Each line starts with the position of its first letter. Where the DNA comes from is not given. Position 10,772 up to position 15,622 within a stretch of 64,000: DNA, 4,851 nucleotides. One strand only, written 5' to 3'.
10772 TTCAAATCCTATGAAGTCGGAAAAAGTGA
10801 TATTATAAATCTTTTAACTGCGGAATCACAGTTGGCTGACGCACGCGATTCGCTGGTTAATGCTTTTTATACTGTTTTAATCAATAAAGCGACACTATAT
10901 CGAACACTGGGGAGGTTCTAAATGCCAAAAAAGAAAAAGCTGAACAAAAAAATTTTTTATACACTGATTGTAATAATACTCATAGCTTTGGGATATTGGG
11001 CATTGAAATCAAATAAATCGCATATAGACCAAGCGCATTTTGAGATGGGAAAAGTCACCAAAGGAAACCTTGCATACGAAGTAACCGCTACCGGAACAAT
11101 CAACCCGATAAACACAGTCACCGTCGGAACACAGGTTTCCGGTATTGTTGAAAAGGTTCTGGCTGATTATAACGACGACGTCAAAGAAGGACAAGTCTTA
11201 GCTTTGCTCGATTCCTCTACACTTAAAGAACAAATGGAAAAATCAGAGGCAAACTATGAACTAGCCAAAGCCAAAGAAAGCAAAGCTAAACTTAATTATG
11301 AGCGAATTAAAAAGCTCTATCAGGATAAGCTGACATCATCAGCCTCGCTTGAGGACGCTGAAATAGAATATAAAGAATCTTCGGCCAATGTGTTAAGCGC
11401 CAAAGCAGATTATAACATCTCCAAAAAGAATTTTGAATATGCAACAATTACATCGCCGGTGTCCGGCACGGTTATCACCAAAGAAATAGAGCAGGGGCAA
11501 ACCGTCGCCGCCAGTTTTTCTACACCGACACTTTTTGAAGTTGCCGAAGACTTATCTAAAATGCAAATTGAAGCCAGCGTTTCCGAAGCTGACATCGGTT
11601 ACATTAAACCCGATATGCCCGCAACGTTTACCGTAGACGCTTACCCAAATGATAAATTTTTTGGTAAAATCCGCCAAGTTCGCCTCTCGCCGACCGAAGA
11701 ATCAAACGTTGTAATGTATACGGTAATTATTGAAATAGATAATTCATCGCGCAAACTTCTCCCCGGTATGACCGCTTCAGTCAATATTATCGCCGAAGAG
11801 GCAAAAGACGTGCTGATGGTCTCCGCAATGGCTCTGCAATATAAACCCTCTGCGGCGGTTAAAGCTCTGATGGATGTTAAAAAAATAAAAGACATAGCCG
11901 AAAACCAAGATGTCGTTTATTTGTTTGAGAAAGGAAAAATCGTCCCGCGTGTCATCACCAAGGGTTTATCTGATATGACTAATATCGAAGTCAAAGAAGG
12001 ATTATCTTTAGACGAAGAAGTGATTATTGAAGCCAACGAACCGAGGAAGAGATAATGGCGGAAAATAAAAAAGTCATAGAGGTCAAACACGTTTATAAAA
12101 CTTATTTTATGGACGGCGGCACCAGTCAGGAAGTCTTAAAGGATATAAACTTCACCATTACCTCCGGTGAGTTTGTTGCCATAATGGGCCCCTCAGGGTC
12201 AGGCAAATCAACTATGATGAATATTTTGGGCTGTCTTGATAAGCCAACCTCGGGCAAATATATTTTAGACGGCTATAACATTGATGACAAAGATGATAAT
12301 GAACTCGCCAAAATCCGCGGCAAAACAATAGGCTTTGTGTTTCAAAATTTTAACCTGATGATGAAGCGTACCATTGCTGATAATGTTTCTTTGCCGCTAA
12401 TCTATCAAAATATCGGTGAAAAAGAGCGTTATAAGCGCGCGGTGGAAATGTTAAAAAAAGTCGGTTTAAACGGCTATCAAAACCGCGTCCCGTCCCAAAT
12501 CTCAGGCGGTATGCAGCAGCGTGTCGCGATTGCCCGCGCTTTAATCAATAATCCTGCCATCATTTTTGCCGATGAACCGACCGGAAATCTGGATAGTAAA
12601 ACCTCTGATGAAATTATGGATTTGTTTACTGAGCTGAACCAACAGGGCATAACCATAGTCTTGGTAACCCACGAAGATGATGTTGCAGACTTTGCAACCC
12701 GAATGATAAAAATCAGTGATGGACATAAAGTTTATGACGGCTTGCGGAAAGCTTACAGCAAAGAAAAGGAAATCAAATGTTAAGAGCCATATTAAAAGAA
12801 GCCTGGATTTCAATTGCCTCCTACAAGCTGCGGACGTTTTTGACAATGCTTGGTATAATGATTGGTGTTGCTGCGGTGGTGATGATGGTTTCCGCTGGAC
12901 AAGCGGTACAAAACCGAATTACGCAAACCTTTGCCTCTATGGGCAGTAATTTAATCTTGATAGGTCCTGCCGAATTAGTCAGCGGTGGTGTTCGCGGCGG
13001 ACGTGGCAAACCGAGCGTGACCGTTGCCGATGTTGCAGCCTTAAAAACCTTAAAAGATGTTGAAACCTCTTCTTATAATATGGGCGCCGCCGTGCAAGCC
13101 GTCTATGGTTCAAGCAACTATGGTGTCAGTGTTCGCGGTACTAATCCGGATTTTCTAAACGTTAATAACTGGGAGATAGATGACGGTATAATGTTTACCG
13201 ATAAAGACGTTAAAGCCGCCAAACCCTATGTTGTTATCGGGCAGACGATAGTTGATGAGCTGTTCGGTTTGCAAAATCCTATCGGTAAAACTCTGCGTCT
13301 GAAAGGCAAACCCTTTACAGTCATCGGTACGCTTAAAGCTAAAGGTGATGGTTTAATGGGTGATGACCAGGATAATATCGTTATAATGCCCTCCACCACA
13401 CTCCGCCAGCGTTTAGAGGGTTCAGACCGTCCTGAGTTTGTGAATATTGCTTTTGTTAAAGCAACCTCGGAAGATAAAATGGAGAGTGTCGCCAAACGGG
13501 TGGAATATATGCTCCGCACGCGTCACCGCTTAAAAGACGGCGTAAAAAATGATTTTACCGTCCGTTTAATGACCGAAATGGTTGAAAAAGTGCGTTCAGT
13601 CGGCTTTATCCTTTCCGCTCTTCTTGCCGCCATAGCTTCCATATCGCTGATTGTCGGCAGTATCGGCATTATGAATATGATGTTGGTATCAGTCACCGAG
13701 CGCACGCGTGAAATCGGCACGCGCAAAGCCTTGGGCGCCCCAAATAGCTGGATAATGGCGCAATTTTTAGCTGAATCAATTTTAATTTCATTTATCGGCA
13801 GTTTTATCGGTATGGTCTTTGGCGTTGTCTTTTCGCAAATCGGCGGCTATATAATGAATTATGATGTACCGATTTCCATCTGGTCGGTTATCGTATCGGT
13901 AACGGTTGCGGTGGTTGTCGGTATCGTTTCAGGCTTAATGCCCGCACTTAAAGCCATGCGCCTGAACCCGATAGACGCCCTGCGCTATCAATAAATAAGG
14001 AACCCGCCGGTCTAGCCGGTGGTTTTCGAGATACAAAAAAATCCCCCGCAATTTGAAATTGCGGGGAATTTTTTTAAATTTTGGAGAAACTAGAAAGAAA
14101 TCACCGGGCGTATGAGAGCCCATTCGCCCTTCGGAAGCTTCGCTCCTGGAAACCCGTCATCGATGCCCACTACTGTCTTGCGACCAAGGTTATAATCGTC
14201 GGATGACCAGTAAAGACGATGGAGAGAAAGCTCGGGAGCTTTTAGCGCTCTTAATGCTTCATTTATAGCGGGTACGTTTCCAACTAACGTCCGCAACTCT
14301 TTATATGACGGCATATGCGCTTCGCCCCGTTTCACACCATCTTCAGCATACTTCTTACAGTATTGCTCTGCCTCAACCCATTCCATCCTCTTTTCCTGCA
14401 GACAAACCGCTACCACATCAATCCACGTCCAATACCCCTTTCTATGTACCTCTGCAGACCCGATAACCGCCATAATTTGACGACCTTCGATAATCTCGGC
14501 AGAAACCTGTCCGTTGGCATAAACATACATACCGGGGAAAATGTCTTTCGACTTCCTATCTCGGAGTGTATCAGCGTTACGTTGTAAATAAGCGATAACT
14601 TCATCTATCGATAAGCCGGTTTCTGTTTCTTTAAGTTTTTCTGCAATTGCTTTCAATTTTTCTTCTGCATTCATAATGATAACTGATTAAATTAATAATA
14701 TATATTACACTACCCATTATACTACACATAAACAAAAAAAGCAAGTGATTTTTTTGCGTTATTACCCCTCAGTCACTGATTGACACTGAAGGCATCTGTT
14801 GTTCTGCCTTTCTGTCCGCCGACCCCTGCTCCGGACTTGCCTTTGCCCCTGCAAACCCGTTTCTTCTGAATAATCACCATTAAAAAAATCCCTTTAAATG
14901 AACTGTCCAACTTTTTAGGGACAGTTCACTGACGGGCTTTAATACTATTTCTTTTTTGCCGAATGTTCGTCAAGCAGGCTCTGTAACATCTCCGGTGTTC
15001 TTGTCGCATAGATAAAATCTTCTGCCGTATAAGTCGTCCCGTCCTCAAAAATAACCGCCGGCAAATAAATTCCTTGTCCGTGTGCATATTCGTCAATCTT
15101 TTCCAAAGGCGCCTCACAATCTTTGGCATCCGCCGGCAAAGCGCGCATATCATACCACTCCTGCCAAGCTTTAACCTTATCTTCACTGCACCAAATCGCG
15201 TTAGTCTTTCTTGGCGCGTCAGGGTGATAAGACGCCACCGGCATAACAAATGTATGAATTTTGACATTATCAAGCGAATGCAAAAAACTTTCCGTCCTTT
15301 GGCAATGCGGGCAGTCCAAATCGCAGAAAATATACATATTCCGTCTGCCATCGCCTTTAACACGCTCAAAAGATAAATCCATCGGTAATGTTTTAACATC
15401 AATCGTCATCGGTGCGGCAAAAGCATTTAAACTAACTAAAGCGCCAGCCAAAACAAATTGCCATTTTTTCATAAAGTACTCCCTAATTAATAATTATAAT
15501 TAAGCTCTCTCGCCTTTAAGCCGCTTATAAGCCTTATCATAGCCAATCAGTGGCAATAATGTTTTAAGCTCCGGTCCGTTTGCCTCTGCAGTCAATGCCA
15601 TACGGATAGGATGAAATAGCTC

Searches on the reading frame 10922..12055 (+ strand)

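Call 16: search_protein_families(library=ncbifam, proteins=[window:10922-12055:+], max_evalue=0.00001)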
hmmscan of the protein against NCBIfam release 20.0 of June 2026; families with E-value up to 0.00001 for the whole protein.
window:10922-12055:+ (377 aa): 21 families
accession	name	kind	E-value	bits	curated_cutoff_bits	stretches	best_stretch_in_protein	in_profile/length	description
TIGR01730.1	RND_mfp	subfamily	7.7e-54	182.8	94.9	1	44-371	5-309/322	efflux RND transporter periplasmic adaptor subunit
NF008606.0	PRK11578.1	equivalog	8.9e-52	176.4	342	1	4-374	4-367/371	macrolide transporter subunit MacA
TIGR00999.1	8a0102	subfamily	1.9e-27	96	319.3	1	85-306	2-219/271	CzcB/NccB family metal efflux transporter periplasmic adaptor subunit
NF007132.1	PRK09578.1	equivalog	2.3e-19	69.4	512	1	13-202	13-202/396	MexX/AxyX family multidrug efflux RND transporter periplasmic adaptor subunit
TIGR00998.1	8a0101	subfamily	3.3e-19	69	390.8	2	156-254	187-282/334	EmrA/EmrK family multidrug efflux transporter periplasmic adaptor subunit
NF033138.2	RND-peri-MexC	equivalog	1e-17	64.4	625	1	39-196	37-194/375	MexC family multidrug efflux RND transporter periplasmic adaptor subunit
NF002939.0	PRK03598.1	equivalog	2.8e-16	59.6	393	2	53-150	33-131/332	secretion protein HlyD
NF008589.1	PRK11556.1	equivalog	3.7e-16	59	391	1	43-307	62-328/392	MdtA/MuxA family multidrug efflux RND transporter periplasmic adaptor subunit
TIGR01843.1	type_I_hlyD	subfamily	4.8e-16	58.7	208.65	1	143-292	240-399/422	HlyD family type I secretion periplasmic adaptor subunit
NF045904.1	RND-peri-MexE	equivalog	4.9e-16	58.6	714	1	15-201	15-199/390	multidrug efflux RND transporter periplasmic adaptor subunit MexE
NF000272.2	OqxA_adapt_sub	exception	2.7e-14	52.9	835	1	57-204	59-206/391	multidrug efflux RND transporter periplasmic adaptor subunit OqxA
NF007362.0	PRK09859.1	equivalog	1e-13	51.2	738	1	42-317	36-321/385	multidrug transporter subunit MdtE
TIGR02971.1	heterocyst_DevB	subfamily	5.7e-13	49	129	1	104-254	143-279/327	ABC exporter membrane fusion protein, DevB family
NF011604.1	PRK15030.1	equivalog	2e-12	46.8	765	1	8-201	2-201/397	multidrug efflux RND transporter periplasmic adaptor subunit AcrA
NF007785.0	PRK10476.1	equivalog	8.4e-12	44.6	376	0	149-253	184-284/347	multidrug transporter subunit MdtN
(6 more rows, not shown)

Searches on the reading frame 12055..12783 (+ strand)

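Call 16: search_protein_families(library=ncbifam, proteins=[window:12055-12783:+], max_evalue=0.00001)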
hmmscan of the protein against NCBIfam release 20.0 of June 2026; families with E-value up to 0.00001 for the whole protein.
window:12055-12783:+ (242 aa): 189 families (the best 25 are shown)
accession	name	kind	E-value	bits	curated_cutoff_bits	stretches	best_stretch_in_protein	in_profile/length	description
NF007826.0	PRK10535.1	equivalog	2.6e-74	250.7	966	1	7-235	4-231/648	macrolide ABC transporter ATP-binding protein/permease MacB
NF038007.1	ABC_ATP_DarD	equivalog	1.8e-70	236.8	375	1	8-224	2-217/218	darobactin export ABC transporter ATP-binding protein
TIGR03608.1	L_ocin_972_ABC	subfamily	4.8e-68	228.7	254.85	1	24-220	10-206/206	putative bacteriocin export ABC transporter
TIGR02211.1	LolD_lipo_ex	equivalog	2.8e-67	226.4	307.75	1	8-224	2-218/221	lipoprotein-releasing ABC transporter ATP-binding protein LolD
TIGR02673.1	FtsE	equivalog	3.2e-64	216.5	264.85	1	7-223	1-213/214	cell division ATP-binding protein FtsE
NF008639.0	PRK11629.1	equivalog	3.7e-60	203.2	360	1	4-224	3-223/234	lipoprotein-releasing ABC transporter ATP-binding protein LolD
TIGR02982.1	heterocyst_DevA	subfamily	1.7e-58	197.9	295.8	1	7-224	1-218/220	ABC exporter ATP-binding subunit, DevA family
TIGR01186.1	proV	subfamily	6.1e-57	193.4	326.6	1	25-226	6-209/363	betaine/proline/choline family ABC transporter ATP-binding protein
NF007879.0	PRK10584.1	equivalog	6.4e-56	189.6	336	1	5-224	4-223/228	putative ABC transporter ATP-binding protein YbbA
TIGR02315.1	ABC_phnC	equivalog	1.5e-55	188.3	266.1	1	7-235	1-234/243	phosphonate ABC transporter ATP-binding protein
TIGR04521.1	ECF_ATPase_2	equivalog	7.6e-52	176.1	330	1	8-236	1-234/279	energy-coupling factor transporter ATPase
NF007027.0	PRK09493.1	equivalog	8.1e-51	172.7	379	1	8-232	2-221/240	glutamine ABC transporter ATP-binding protein GlnQ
TIGR02314.1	ABC_MetN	equivalog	6.7e-50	170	499.7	1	8-223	2-217/343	methionine ABC transporter ATP-binding protein MetN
NF008428.0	PRK11264.1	equivalog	2.5e-49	167.8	406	1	7-234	3-231/250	L-cystine ABC transporter ATP-binding protein TcyN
TIGR04520.1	ECF_ATPase_1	equivalog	6.4e-48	163.5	315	1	8-234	1-223/269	energy-coupling factor transporter ATPase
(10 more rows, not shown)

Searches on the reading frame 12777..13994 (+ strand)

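Call 16: search_protein_families(library=ncbifam, proteins=[window:12777-13994:+], max_evalue=0.00001)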
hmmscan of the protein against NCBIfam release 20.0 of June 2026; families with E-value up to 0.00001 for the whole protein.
window:12777-13994:+ (405 aa): 8 families
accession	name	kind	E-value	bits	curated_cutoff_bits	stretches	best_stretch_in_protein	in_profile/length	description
NF007826.0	PRK10535.1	equivalog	1.9e-59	201.5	966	1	3-402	255-645/648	macrolide ABC transporter ATP-binding protein/permease MacB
TIGR03434.1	ADOP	subfamily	1.1e-37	129.6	622.3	1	79-404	489-802/803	ADOP family duplicated permease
TIGR02212.1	lolCE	equivalog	6.4e-11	41.8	362.45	1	18-405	22-411/411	lipoprotein-releasing ABC transporter permease subunit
NF038347.1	FtsX_Gpos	exception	6e-10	39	225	1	221-356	120-249/296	permease-like cell division protein FtsX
NF038346.1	FtsX_actino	exception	8.7e-07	28.6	250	1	262-394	162-302/308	permease-like cell division protein FtsX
TIGR00439.2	FtsX_Gneg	equivalog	1.2e-06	28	255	1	246-379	140-271/292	permease-like cell division protein FtsX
NF008076.0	PRK10814.1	exception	2.6e-06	26.7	473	1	275-405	267-399/399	lipoprotein-releasing ABC transporter permease subunit LolC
TIGR01185.1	devC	equivalog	7.8e-06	25.1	290.35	1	272-395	254-373/380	ABC transporter permease DevC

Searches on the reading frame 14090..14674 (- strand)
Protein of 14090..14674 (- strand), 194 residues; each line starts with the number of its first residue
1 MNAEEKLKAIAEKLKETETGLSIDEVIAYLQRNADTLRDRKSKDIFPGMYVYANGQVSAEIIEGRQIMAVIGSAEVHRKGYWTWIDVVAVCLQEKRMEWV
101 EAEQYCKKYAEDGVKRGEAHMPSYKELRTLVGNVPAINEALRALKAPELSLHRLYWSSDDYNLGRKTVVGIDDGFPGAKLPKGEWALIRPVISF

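Call 10: search_protein_families(library=pfam, proteins=[window:14090-14674:-], max_evalue=0.01)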
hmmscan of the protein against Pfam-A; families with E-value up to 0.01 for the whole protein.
window:14090-14674:- (194 aa): 1 family
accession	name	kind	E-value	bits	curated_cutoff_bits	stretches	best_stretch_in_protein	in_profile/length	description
PF07603.17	Lcl_C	-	4.6e-06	27.3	34.9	1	89-191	17-116/117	Lcl C-terminal domain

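Call 51: find_homologous_proteins(query=window:14090-14674:-, max_evalue=0.001)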
Query window:14090-14674:- (194 aa): 7 proteins with E <= 0.001 among 203 candidates.
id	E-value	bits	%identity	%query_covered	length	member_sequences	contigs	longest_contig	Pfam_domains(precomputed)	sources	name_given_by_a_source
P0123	7.6e-70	252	65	100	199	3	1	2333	-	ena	-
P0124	2.8e-65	237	100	57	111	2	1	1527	-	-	-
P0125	3.9e-22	97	34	91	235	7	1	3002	PF07603.18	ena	-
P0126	5.0e-22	96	37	78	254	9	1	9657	PF07603.18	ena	-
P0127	4.4e-19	87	35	78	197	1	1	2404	-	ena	-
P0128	4.1e-17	80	39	82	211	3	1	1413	-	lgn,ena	-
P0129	1.0e-16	79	38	69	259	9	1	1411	-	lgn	-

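Call 52: find_encoding_contigs(protein=P0123, flank=3000, max_places=2)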
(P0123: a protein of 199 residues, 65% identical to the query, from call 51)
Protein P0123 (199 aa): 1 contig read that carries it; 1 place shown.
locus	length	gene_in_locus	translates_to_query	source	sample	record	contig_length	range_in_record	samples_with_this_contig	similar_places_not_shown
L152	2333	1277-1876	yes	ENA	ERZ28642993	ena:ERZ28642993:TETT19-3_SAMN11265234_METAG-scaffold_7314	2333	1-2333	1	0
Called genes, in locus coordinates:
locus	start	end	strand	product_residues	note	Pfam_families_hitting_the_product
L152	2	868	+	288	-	?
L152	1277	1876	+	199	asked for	-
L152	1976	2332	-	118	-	?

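Call 53: find_encoding_contigs(protein=P0126, flank=10000, max_places=2)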
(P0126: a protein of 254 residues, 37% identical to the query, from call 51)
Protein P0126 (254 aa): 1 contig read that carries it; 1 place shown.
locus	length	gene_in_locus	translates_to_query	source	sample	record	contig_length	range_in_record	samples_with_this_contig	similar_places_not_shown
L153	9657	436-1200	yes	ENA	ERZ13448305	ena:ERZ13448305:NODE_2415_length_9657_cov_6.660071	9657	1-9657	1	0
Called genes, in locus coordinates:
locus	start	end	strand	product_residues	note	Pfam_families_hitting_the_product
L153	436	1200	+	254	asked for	PF07603:Lcl_C (weak)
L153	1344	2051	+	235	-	PF07603:Lcl_C (weak)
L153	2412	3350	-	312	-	PF07549:Sec_GG, PF02355:SecD_SecF_C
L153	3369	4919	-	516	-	PF21760:SecD_1st, PF22599:SecDF_P1_head, PF02355:SecD_SecF_C, PF03176:MMPL (weak)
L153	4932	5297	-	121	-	PF02699:YajC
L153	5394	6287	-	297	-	PF01476:LysM, PF23473:LysM3_LYK4_5 (faint), PF01476:LysM, PF01551:Peptidase_M23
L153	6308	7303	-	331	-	PF00989:PAS (weak), PF13426:PAS_9, PF00990:GGDEF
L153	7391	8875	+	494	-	PF19295:SufBD_N, PF01458:SUFBD_core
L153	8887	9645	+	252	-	PF00005:ABC_tran, PF02463:SMC_N (faint), PF13304:AAA_21 (faint)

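Call 54: find_encoding_contigs(protein=P0125, flank=3000, max_places=2)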
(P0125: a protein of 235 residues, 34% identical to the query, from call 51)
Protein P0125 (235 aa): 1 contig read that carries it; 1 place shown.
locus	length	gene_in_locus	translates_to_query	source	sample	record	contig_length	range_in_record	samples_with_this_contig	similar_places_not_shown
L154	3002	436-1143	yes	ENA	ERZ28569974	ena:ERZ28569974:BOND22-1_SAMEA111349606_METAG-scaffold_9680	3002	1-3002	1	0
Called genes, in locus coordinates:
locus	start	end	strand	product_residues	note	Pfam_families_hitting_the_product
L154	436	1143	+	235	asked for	PF07603:Lcl_C (weak)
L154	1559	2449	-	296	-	-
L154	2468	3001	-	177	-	?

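Call 68: find_encoding_contigs(protein=P0127, flank=3000, max_places=2)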
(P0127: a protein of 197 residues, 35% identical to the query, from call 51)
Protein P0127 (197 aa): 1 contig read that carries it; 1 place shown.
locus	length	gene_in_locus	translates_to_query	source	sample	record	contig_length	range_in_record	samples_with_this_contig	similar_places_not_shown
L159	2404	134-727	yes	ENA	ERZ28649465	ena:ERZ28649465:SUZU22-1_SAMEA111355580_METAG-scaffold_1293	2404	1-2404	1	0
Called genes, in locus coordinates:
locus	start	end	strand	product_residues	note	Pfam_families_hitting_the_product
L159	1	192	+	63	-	?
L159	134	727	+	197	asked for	-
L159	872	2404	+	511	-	?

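Call 69: find_encoding_contigs(protein=P0128, flank=3000, max_places=3)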
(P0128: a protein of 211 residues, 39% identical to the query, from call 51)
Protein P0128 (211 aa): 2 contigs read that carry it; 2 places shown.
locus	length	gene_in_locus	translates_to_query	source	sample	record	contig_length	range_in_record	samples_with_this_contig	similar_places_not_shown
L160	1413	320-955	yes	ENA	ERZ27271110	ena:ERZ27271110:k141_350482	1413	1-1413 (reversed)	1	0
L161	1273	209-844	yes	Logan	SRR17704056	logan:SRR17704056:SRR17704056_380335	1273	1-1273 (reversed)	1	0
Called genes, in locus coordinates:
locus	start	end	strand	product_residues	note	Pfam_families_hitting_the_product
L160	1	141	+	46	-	?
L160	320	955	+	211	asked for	-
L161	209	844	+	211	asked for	-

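Call 70: find_encoding_contigs(protein=P0129, flank=3000, max_places=3)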
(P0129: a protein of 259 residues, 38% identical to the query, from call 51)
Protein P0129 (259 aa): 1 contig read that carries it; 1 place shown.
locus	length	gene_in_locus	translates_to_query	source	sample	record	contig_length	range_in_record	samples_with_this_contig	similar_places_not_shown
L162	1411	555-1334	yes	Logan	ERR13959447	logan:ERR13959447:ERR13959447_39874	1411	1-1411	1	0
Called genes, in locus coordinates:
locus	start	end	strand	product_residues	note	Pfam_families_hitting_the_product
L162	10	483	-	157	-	PF13671:AAA_33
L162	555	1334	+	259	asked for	-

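Call 73: search_protein_families(library=phrogs, proteins=[window:14090-14674:-], max_evalue=0.01)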
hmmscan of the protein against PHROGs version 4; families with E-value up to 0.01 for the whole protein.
window:14090-14674:- (194 aa): 0 families

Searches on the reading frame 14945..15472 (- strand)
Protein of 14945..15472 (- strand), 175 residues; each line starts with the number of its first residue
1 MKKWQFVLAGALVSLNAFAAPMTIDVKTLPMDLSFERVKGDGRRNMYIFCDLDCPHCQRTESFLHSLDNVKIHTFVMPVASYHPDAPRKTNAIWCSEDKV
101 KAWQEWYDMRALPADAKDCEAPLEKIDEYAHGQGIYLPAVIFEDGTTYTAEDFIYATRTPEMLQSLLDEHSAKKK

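Call 10: search_protein_families(library=pfam, proteins=[window:14945-15472:-], max_evalue=0.01)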
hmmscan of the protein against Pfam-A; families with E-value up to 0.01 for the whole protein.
window:14945-15472:- (175 aa): 1 family
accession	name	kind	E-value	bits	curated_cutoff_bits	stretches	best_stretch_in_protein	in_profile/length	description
PF13098.12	Thioredoxin_2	-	1.4e-12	48.3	27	1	38-150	1-87/104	Thioredoxin-like domain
